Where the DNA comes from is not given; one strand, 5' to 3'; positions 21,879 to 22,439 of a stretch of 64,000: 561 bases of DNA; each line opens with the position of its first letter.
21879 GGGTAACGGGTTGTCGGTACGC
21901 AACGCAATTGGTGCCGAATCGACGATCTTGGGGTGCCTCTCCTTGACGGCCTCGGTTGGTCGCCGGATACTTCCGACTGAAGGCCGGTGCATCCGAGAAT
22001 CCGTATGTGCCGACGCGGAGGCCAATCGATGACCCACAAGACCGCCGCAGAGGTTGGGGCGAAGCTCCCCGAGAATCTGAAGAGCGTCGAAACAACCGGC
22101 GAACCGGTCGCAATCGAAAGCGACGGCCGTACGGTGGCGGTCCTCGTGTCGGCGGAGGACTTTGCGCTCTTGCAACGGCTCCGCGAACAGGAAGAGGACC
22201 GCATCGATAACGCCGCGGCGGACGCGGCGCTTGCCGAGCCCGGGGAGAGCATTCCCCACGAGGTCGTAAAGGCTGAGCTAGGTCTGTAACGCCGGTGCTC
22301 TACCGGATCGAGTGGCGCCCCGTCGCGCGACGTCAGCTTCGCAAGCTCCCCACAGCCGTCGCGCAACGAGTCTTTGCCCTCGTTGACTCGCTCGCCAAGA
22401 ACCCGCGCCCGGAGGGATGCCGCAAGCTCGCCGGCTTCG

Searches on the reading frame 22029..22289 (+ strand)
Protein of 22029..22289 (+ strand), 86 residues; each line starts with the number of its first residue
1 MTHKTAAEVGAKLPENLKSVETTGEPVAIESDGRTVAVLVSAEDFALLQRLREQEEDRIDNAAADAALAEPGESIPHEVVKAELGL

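Call 8: search_protein_families(library=pfam, proteins=[window:22029-22289:+], max_evalue=0.01)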
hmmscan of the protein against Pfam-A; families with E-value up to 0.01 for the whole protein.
window:22029-22289:+ (86 aa): 1 family
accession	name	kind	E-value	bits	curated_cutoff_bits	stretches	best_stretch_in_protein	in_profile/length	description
PF02604.26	PhdYeFM_antitox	-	1.9e-10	40.8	29.8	1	1-71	1-67/74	Antitoxin Phd_YefM, type II toxin-antitoxin system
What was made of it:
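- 22029..22289 (+): phdA antitoxin (86 aa). Pfam PF02604, E = 1.9e-10 (call 8).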

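Call 10: search_protein_families(library=ncbifam, proteins=[window:22029-22289:+], max_evalue=1)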
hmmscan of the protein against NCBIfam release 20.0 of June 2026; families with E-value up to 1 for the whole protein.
window:22029-22289:+ (86 aa): 4 families
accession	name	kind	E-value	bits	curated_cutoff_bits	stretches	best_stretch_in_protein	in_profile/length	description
TIGR01552.1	phd_fam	subfamily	2e-07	30.3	20.8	1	6-53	4-50/53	type II toxin-antitoxin system prevent-host-death family antitoxin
NF007300.0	PRK09778.1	equivalog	0.0032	17.9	99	1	24-59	25-61/97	type I toxin-antitoxin system antitoxin YafN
NF046040.1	RelB_antitoxin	equivalog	0.026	14.8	50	1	51-85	32-69/69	type II toxin-antitoxin system RelB family antitoxin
NF050103.1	TA_RelB_antitoxin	equivalog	0.042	14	50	1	65-84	26-45/45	type II toxin-antitoxin system RelB family antitoxin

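Call 26: find_homologous_proteins(query=window:22029-22289:+, max_evalue=0.00001)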
Query window:22029-22289:+ (86 aa): 114 proteins with E <= 0.00001 among 137 candidates.
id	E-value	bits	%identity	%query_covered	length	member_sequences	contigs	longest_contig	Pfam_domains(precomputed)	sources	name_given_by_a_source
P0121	1.1e-42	161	95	99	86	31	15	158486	PF02604.27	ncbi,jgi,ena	jgi:prevent-host-death family protein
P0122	1.9e-42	160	94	100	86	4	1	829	PF02604.27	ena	-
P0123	3.0e-42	159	92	100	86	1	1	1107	PF02604.27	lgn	-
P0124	3.1e-42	159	95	100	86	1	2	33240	PF02604.27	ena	-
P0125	4.3e-42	159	93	100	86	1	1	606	PF02604.27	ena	-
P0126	7.3e-42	158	92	100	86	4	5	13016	PF02604.27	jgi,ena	-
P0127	9.7e-42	158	94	100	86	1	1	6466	PF02604.27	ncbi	-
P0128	1.1e-41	158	93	100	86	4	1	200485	PF02604.27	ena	-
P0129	2.1e-41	157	92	100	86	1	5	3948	PF02604.27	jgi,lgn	jgi:prevent-host-death family protein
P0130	3.9e-41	156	93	100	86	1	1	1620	PF02604.27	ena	-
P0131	4.3e-41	156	93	100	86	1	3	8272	PF02604.27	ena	-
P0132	8.3e-41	155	93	100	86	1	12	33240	PF02604.27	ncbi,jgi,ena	jgi:prevent-host-death family protein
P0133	1.5e-40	154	92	100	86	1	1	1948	PF02604.27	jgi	jgi:antitoxin Phd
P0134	2.1e-40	153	93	100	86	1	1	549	PF02604.27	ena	-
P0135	2.9e-40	153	92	100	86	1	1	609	PF02604.27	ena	-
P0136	3.5e-40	153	92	100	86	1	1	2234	PF02604.27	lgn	-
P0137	3.7e-40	153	92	100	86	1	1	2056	PF02604.27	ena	-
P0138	4.2e-40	153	92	100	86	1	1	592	PF02604.27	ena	-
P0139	5.3e-40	152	91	100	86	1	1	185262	PF02604.27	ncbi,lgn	-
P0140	5.7e-40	152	91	100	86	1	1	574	PF02604.27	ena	-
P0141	5.8e-40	152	92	100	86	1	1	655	PF02604.27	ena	-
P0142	6.9e-40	152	91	100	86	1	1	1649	PF02604.27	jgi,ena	-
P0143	7.1e-40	152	90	100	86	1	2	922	PF02604.27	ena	-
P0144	7.3e-40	152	88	100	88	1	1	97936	PF02604.27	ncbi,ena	-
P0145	1.4e-39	151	91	100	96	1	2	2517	PF02604.27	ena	-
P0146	1.7e-39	151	87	100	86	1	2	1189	PF02604.27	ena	-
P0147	2.2e-39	150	88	100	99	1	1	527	PF02604.27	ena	-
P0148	3.8e-39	149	86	100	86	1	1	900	PF02604.27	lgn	-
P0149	4.6e-39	149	87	100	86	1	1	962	PF02604.27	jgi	-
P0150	5.4e-39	149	87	100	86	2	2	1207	PF02604.27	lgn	-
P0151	1.3e-38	148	85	100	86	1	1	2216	PF02604.27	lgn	-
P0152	1.6e-38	147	88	100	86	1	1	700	PF02604.27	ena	-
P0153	1.8e-38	147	88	100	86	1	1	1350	PF02604.27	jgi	jgi:prevent-host-death family protein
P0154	1.8e-38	147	86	100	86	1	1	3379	PF02604.27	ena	-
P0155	2.0e-38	147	88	100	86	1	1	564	PF02604.27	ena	-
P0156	2.0e-38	147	88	100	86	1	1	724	PF02604.27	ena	-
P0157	2.2e-38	147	88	100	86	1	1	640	PF02604.27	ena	-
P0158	7.4e-38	145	88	100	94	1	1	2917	PF02604.27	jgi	jgi:prevent-host-death family protein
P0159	1.0e-37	145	86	100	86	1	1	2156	PF02604.27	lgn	-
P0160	1.1e-37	145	87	100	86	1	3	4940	PF02604.27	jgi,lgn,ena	jgi:prevent-host-death family protein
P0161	1.2e-37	145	86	100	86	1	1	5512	PF02604.27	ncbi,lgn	-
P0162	1.3e-37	145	85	100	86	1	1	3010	PF02604.27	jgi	-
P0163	3.1e-37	143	87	100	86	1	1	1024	PF02604.27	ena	-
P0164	5.3e-37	143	86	100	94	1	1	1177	PF02604.27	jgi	jgi:antitoxin Phd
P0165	9.5e-37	142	85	100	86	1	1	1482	PF02604.27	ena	-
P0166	1.4e-36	141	84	100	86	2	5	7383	PF02604.27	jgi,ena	-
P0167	2.1e-36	141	84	100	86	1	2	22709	PF02604.27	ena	-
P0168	3.3e-36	140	85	100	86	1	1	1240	PF02604.27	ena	-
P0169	9.3e-36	139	84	100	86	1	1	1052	PF02604.27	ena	-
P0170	2.3e-35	137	81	100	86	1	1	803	PF02604.27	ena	-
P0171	2.7e-35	137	81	100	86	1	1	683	PF02604.27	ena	-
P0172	2.9e-35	137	80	100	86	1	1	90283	PF02604.27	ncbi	-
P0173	8.4e-35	136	85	100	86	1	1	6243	PF02604.27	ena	-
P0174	2.1e-34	134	83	100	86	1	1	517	PF02604.27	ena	-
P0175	2.8e-34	134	81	100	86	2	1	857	PF02604.27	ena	-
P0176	1.3e-33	132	80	100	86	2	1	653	PF02604.27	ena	-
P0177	3.7e-33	130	77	100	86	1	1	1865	PF02604.27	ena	-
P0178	8.6e-33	129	81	100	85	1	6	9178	PF02604.27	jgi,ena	jgi:prevent-host-death family protein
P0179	3.0e-32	128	80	100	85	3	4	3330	PF02604.27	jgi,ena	-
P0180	7.8e-32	126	77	100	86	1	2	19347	PF02604.27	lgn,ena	-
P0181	1.3e-31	126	81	100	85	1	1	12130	PF02604.27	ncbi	-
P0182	1.8e-31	125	78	100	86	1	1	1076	PF02604.27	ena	-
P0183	1.8e-31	125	81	100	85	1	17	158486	PF02604.27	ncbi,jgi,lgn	jgi:antitoxin Phd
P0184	2.1e-31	125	80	100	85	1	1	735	PF02604.27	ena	-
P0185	2.4e-31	125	81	100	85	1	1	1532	PF02604.27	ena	-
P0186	4.6e-31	124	80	100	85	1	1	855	PF02604.27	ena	-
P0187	7.2e-31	123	78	100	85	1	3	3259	PF02604.27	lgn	-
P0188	8.5e-31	123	80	100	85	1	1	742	PF02604.27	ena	-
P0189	8.6e-31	123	80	100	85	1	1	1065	PF02604.27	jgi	jgi:antitoxin Phd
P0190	2.2e-30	122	79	100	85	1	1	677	PF02604.27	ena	-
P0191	2.4e-30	122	80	99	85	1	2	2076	PF02604.27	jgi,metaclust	metaclust:\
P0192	3.9e-30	121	79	100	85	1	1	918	PF02604.27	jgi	jgi:prevent-host-death family protein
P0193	4.6e-30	121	79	100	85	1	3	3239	PF02604.27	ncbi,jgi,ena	jgi:antitoxin Phd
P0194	5.6e-30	120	79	100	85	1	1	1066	PF02604.27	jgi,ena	-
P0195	1.1e-29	119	78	100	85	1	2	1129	PF02604.27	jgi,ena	-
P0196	1.4e-29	119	77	100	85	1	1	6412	PF02604.27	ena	-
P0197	1.6e-29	119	77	100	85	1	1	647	PF02604.27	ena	-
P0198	1.7e-29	119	75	99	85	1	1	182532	PF02604.27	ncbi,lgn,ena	-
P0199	1.9e-29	119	78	100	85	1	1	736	PF02604.27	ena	-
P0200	1.9e-29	119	78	100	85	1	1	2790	PF02604.27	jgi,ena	jgi:prevent-host-death family protein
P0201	2.1e-29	119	76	100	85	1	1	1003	PF02604.27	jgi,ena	-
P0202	2.5e-29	118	78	100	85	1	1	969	PF02604.27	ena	-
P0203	3.1e-29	118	78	100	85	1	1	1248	PF02604.27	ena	-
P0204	3.7e-29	118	74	100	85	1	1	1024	PF02604.27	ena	-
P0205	1.2e-28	116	76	100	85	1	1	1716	PF02604.27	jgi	jgi:prevent-host-death family protein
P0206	1.6e-28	116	76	100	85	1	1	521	PF02604.27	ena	-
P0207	2.3e-28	115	76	100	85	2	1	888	PF02604.27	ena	-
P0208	4.9e-28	114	76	100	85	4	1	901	PF02604.27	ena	-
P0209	2.8e-27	112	73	100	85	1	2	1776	PF02604.27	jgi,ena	-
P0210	9.9e-27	110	73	100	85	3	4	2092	PF02604.27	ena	-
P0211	1.6e-26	109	73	100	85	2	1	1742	PF02604.27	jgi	jgi:prevent-host-death family protein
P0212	2.3e-26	109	73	100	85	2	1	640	PF02604.27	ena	-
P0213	2.0e-25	106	73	100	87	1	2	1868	PF02604.27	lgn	-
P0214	2.6e-25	106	72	100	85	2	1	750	PF02604.27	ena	-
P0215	2.0e-24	103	71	100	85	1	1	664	PF02604.27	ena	-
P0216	5.5e-22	95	65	100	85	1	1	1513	PF02604.27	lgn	-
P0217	4.9e-21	92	83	67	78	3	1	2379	PF02604.27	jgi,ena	jgi:prevent-host-death family protein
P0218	5.6e-20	89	68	83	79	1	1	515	PF02604.27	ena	-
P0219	7.5e-19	85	56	100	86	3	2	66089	PF02604.27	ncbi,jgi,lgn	jgi:antitoxin Phd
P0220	2.6e-17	80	55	100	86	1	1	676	PF02604.27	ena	-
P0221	1.6e-16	78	53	100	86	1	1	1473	PF02604.27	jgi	jgi:antitoxin Phd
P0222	2.2e-16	77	55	100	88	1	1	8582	PF02604.27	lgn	-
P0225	4.6e-14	70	50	100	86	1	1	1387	PF02604.27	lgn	-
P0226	7.6e-11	60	53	87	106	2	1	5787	PF02604.27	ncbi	-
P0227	9.1e-11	59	45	98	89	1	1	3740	PF02604.27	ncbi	-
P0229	4.0e-9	54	54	81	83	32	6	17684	PF02604.27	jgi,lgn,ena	jgi:prevent-host-death family protein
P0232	1.4e-6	46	47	88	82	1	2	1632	PF02604.27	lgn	-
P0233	2.6e-6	45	44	100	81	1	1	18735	PF02604.27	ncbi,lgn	ncbi:hypothetical protein BH09ACT4_BH09ACT4_13890 [soil metagenome]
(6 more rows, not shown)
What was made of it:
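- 22029..22289 (+): 91-95% identical homologues occur in many contigs (call 26).
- PhdA has more than 40 clusters at 85-95% identity, while PhdB is at 80% (call 26).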

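Call 27: find_encoding_contigs(protein=P0121, flank=10000, max_places=10)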
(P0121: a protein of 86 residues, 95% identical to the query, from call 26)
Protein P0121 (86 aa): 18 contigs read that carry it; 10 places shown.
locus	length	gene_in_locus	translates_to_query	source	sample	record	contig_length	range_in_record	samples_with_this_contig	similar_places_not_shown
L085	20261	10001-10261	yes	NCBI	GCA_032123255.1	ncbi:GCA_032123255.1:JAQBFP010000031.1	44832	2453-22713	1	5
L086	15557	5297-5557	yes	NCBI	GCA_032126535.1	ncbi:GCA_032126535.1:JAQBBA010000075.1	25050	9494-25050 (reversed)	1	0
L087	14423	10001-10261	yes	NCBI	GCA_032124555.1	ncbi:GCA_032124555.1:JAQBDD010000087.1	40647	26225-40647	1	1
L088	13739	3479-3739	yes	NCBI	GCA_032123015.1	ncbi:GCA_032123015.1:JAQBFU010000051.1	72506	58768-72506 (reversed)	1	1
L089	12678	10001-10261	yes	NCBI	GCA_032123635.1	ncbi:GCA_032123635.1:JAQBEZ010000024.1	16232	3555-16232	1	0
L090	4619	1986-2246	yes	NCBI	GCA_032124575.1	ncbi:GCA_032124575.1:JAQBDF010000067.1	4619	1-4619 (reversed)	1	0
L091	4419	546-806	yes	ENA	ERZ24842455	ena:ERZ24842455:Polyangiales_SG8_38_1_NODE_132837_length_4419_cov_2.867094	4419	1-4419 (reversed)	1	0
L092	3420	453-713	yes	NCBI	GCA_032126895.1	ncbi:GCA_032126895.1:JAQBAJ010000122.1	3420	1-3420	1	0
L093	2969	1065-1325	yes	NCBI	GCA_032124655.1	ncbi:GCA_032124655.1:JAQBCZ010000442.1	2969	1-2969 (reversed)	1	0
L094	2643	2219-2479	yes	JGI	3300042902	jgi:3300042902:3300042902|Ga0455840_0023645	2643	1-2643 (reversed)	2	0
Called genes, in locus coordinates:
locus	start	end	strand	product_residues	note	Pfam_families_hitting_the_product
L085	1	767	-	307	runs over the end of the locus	-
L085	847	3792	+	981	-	PF00989:PAS, PF08448:PAS_4 (weak), PF13426:PAS_9 (weak), PF00989:PAS, PF08447:PAS_3 (weak), PF13426:PAS_9, PF00990:GGDEF, PF00563:EAL, +2 more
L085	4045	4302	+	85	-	PF02604:PhdYeFM_antitox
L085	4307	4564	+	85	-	PF05016:ParE_toxin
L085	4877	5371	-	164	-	-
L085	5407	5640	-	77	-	PF18993:Rv0078B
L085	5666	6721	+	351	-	-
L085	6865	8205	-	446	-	PF00665:rve, PF13683:rve_3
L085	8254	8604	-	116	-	PF02452:PemK_toxin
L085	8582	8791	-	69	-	-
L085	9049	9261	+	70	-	PF09957:VapB_antitoxin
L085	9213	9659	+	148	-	PF01850:PIN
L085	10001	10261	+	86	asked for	PF02604:PhdYeFM_antitox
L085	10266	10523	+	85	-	PF05016:ParE_toxin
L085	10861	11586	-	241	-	-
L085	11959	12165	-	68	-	-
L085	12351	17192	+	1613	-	PF20148:DUF6531, PF05593:RHS_repeat (weak), PF25023:TEN_YD-shell, PF05593:RHS_repeat (weak), PF25023:TEN_YD-shell (weak), PF03527:RHS, PF22322:DUF6973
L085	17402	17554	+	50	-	-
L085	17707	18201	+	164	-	-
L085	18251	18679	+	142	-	PF27257:HI_0787_N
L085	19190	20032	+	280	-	PF01738:DLH (faint), PF02129:Peptidase_S15 (faint), PF12146:Hydrolase_4, PF00561:Abhydrolase_1, PF00326:Peptidase_S9 (weak)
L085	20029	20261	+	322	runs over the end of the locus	PF00248:Aldo_ket_red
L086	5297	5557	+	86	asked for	PF02604:PhdYeFM_antitox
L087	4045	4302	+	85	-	PF02604:PhdYeFM_antitox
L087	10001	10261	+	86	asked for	PF02604:PhdYeFM_antitox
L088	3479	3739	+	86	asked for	PF02604:PhdYeFM_antitox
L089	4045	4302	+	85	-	PF02604:PhdYeFM_antitox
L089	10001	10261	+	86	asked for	PF02604:PhdYeFM_antitox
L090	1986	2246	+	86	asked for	PF02604:PhdYeFM_antitox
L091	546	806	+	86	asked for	PF02604:PhdYeFM_antitox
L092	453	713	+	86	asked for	PF02604:PhdYeFM_antitox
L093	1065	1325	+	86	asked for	PF02604:PhdYeFM_antitox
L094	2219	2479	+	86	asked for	PF02604:PhdYeFM_antitox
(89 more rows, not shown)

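Call 28: find_encoding_contigs(protein=P0183, flank=10000, max_places=10)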
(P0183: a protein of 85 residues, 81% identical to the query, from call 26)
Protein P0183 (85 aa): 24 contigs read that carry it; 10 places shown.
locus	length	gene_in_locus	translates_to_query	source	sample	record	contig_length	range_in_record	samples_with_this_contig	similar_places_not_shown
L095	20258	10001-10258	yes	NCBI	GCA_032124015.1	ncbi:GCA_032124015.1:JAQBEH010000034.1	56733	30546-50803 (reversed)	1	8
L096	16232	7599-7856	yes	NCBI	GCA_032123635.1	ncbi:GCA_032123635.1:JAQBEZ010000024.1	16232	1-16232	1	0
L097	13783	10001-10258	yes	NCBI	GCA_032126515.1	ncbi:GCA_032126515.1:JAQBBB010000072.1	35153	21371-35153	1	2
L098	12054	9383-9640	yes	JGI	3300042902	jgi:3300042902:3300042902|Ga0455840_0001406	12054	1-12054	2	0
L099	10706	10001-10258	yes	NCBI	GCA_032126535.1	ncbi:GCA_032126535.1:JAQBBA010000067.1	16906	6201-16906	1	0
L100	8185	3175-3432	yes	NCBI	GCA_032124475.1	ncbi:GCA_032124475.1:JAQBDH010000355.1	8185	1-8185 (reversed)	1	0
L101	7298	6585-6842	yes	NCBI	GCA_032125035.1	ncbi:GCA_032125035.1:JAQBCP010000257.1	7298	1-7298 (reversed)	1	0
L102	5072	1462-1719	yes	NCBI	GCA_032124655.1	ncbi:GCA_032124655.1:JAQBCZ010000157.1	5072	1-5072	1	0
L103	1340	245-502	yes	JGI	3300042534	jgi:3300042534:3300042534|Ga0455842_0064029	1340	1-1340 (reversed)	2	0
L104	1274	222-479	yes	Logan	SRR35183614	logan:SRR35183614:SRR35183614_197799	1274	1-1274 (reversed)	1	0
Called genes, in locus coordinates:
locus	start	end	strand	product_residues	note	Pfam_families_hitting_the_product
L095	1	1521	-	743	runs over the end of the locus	PF00884:Sulfatase, PF01663:Phosphodiest, PF16347:SGSH_C, PF13424:TPR_12, PF13414:TPR_11, PF13432:TPR_16, PF13414:TPR_11, PF13424:TPR_12, +17 more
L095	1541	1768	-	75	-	-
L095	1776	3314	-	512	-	PF01145:Band_7, PF15975:Flot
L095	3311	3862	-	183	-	PF25842:NfeD_TM (weak), PF01957:NfeD (weak)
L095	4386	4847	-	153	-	-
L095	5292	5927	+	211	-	PF14321:DUF4382 (weak)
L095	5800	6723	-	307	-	-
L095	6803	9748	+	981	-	PF00989:PAS, PF08448:PAS_4 (weak), PF13426:PAS_9 (weak), PF00989:PAS, PF08447:PAS_3 (weak), PF13426:PAS_9, PF00990:GGDEF, PF00563:EAL, +2 more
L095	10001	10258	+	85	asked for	PF02604:PhdYeFM_antitox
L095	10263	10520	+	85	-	PF05016:ParE_toxin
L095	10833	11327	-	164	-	-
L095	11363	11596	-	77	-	PF18993:Rv0078B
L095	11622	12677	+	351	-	-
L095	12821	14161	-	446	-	PF00665:rve, PF13683:rve_3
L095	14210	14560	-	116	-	PF02452:PemK_toxin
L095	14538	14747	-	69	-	-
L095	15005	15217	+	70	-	PF09957:VapB_antitoxin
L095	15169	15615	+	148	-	PF01850:PIN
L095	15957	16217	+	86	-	PF02604:PhdYeFM_antitox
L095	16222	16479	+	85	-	PF05016:ParE_toxin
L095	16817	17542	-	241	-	-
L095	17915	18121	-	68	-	-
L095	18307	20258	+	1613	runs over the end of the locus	PF20148:DUF6531, PF05593:RHS_repeat (weak), PF25023:TEN_YD-shell, PF05593:RHS_repeat (weak), PF25023:TEN_YD-shell (weak), PF03527:RHS, PF22322:DUF6973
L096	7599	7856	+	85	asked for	PF02604:PhdYeFM_antitox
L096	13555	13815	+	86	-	PF02604:PhdYeFM_antitox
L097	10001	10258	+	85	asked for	PF02604:PhdYeFM_antitox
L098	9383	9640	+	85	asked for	PF02604:PhdYeFM_antitox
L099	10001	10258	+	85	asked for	PF02604:PhdYeFM_antitox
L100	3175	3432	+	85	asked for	PF02604:PhdYeFM_antitox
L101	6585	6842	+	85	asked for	PF02604:PhdYeFM_antitox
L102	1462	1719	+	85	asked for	PF02604:PhdYeFM_antitox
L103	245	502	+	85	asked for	PF02604:PhdYeFM_antitox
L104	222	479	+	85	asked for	PF02604:PhdYeFM_antitox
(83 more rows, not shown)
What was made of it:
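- The content between two such modules differs between genomes (calls 27, 28).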

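Call 38: find_encoding_contigs(protein=window:22029-22289:+, flank=10000, max_places=10)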
Protein window:22029-22289:+ (86 aa): 1 contig read that carries it; 1 place shown.
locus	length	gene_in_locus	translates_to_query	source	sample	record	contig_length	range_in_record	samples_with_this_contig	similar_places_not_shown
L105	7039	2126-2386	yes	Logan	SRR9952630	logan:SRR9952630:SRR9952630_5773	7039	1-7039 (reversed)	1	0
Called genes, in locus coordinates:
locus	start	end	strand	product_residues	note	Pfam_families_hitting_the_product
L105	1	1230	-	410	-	?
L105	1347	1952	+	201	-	PF14321:DUF4382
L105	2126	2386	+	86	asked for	PF02604:PhdYeFM_antitox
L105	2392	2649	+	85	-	PF05016:ParE_toxin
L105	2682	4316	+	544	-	-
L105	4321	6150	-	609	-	-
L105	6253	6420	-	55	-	-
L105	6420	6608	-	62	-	-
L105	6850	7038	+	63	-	?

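Call 39: find_encoding_contigs(protein=P0152, flank=10000, max_places=6)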
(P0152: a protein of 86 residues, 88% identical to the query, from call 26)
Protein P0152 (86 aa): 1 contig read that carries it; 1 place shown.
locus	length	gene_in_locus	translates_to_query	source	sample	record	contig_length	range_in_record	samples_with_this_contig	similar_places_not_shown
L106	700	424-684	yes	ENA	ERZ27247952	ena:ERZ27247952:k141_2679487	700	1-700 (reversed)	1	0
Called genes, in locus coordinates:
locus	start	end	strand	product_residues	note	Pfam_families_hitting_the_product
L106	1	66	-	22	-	?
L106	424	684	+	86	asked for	PF02604:PhdYeFM_antitox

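Call 40: find_encoding_contigs(protein=P0139, flank=10000, max_places=3)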
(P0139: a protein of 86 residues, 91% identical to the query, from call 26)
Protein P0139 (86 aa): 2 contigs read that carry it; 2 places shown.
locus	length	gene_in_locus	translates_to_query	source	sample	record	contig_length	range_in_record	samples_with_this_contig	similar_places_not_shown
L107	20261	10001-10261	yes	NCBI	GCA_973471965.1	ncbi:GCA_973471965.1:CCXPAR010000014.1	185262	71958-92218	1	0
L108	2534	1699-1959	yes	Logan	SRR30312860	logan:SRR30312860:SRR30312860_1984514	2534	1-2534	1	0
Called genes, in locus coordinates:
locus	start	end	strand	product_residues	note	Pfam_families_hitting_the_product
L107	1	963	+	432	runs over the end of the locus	PF02366:PMT, PF13231:PMT_2, PF16192:PMT_4TMC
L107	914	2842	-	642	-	-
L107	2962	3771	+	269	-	PF13462:Thioredoxin_4, PF01323:DSBA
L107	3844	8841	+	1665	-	PF00526:Dicty_CTDC (weak)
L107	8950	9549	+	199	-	PF14321:DUF4382 (weak)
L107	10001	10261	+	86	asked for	PF02604:PhdYeFM_antitox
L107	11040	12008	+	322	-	PF00248:Aldo_ket_red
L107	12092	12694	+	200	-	PF07617:DUF1579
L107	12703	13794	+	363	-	PF04055:Radical_SAM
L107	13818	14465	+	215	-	PF00293:NUDIX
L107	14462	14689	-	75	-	-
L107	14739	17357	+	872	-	PF00675:Peptidase_M16, PF05193:Peptidase_M16_C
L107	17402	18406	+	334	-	PF00288:GHMP_kinases_N, PF08544:GHMP_kinases_C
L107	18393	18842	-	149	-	-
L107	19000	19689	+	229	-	-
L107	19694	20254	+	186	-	-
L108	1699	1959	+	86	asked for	PF02604:PhdYeFM_antitox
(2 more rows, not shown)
